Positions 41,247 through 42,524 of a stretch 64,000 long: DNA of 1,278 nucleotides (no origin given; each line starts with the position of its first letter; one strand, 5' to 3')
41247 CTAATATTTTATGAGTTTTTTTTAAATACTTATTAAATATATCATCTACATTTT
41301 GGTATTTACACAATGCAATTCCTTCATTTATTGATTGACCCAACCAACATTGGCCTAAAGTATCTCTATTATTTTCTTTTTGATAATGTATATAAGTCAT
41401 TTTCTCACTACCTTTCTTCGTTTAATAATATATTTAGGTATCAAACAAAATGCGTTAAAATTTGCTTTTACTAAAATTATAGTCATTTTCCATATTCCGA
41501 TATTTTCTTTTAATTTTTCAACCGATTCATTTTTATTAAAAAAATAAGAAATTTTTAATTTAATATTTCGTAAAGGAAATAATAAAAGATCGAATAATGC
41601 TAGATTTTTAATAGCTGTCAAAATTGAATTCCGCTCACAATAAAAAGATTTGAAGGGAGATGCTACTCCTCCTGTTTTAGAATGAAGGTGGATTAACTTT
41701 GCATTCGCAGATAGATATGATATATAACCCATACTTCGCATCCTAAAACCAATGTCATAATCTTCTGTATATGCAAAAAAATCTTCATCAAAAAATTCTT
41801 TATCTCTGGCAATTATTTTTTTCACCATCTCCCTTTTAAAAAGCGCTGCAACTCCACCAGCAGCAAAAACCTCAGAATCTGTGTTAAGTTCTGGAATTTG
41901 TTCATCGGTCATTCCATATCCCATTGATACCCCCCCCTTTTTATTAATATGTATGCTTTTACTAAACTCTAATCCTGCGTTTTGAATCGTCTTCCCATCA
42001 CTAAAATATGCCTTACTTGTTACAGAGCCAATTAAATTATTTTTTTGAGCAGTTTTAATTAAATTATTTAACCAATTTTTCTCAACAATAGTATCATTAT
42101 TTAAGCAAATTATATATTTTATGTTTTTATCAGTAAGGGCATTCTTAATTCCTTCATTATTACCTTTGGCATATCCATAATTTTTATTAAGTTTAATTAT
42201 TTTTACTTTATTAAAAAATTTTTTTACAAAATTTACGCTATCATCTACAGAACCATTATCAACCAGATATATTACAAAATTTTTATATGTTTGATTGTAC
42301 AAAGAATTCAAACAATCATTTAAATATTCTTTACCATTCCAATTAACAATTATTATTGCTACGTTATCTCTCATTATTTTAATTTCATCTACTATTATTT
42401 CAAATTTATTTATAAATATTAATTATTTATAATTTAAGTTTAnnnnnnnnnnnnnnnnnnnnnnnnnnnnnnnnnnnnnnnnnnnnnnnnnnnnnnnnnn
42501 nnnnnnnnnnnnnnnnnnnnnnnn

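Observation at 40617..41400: Methyltransferase split at an A8/T8 homopolymer: phase-variable switch, decay or sequencing error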

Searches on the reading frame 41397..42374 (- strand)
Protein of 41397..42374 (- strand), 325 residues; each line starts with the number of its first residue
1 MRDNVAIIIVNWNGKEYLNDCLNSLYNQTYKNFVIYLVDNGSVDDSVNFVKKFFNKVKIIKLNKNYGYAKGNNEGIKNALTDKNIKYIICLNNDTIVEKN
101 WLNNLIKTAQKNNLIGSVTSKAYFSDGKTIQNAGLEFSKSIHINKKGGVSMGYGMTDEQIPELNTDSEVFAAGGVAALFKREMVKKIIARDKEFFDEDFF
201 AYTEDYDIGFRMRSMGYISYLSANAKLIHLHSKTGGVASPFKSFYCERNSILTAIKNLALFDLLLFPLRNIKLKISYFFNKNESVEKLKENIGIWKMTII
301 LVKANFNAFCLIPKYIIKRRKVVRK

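Call 7: search_protein_families(library=pfam, proteins=[window:41397-42374:-], max_evalue=0.01)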
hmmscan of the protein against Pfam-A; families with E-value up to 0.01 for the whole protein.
window:41397-42374:- (325 aa): 4 families
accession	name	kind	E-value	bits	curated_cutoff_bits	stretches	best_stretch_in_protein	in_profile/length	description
PF00535.33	Glycos_transf_2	-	2.7e-27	96.2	23.3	1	7-186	2-166/168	Glycosyl transferase family 2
PF13641.12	Glyco_tranf_2_3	-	5.8e-13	49.8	27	1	4-223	2-205/230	Glycosyltransferase like family 2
PF13632.12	Glyco_trans_2_3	-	0.00012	22.4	27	1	170-232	72-125/198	Glycosyl transferase family group 2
PF10111.15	Glyco_tranf_2_2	-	0.0027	17.7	27.3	1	6-213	3-200/276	Glycosyltransferase like family 2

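Call 16: list_cluster_members(proteins=[P0001, window:41397-42374:-, window:39419-40573:-, window:42440-43300:-, window:62027-63898:-, window:11178-13142:-])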
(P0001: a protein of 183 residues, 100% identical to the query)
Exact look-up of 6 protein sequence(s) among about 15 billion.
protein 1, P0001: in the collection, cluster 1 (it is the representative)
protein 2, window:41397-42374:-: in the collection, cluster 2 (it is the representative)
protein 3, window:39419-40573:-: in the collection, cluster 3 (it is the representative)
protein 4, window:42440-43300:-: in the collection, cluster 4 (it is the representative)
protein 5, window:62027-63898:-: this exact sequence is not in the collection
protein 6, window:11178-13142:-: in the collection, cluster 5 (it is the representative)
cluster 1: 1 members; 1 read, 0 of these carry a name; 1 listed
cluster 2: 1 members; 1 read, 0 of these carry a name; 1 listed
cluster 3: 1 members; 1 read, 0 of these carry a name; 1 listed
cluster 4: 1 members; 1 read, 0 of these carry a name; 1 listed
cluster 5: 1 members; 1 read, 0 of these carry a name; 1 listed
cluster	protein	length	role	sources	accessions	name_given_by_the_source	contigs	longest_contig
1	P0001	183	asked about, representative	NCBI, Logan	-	-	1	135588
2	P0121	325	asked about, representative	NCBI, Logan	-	-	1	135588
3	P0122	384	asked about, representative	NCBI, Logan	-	-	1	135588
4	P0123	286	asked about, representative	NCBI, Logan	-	-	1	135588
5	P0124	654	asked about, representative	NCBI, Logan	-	-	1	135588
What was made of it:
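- On Repeat-mediated phase-variable (contingency) gene: The proteins are singletons in the 15-billion-sequence collection (call 16).
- Tried and rejected: Cluster look-ups gave singletons with no names (call 16).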
